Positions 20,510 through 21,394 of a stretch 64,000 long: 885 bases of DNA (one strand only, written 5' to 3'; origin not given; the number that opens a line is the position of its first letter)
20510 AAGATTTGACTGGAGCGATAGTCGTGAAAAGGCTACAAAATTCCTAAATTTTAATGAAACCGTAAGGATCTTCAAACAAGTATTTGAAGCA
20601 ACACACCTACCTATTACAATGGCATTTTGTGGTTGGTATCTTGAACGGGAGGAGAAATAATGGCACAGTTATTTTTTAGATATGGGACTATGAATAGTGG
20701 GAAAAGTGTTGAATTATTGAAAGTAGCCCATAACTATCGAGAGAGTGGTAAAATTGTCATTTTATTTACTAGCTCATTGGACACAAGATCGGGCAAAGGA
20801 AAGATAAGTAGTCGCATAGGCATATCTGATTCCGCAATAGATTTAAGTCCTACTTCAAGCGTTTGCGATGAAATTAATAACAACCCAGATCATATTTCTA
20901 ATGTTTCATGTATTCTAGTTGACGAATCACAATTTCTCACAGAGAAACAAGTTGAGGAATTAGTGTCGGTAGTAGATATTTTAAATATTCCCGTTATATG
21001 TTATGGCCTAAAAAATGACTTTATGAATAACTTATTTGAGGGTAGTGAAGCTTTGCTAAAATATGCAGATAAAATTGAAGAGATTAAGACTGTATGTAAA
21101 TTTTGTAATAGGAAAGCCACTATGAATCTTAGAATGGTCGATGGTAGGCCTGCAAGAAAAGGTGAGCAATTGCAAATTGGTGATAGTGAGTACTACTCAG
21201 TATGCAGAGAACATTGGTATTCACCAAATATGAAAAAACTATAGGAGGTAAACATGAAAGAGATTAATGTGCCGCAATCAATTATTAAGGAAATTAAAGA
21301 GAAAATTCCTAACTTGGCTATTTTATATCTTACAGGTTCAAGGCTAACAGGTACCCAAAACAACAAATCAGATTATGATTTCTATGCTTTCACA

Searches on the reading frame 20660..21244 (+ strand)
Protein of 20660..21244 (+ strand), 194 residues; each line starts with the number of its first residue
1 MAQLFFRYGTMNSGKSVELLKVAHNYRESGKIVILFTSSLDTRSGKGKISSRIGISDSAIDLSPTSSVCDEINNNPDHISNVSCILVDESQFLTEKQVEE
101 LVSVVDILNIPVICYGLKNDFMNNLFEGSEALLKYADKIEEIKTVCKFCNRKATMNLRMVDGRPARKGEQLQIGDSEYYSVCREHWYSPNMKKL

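Call 37: find_encoding_contigs(protein=window:20660-21244:+, flank=10000, max_places=1)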
Protein window:20660-21244:+ (194 aa): 6 contigs read that carry it; 1 place shown.
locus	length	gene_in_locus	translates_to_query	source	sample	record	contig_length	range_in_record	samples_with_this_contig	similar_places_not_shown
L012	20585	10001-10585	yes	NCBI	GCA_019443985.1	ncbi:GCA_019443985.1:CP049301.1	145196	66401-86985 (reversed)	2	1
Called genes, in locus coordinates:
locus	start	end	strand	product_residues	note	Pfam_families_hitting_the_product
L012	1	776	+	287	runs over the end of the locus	PF07733:DNA_pol3_alpha, PF17657:DNA_pol3_finger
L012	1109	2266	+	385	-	-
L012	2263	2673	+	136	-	-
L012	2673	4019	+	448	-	PF01068:DNA_ligase_A_M, PF09414:RNA_ligase (weak), PF14743:DNA_ligase_OB_2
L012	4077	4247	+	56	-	-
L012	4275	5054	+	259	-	PF01555:N6_N4_Mtase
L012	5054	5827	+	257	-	PF01555:N6_N4_Mtase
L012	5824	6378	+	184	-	-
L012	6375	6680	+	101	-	-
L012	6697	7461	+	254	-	PF00625:Guanylate_kin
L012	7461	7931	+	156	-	PF05014:Nuc_deoxyrib_tr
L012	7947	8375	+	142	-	PF05869:Dam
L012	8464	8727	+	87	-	-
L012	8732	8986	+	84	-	-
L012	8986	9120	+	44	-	-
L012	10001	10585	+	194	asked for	PF00265:TK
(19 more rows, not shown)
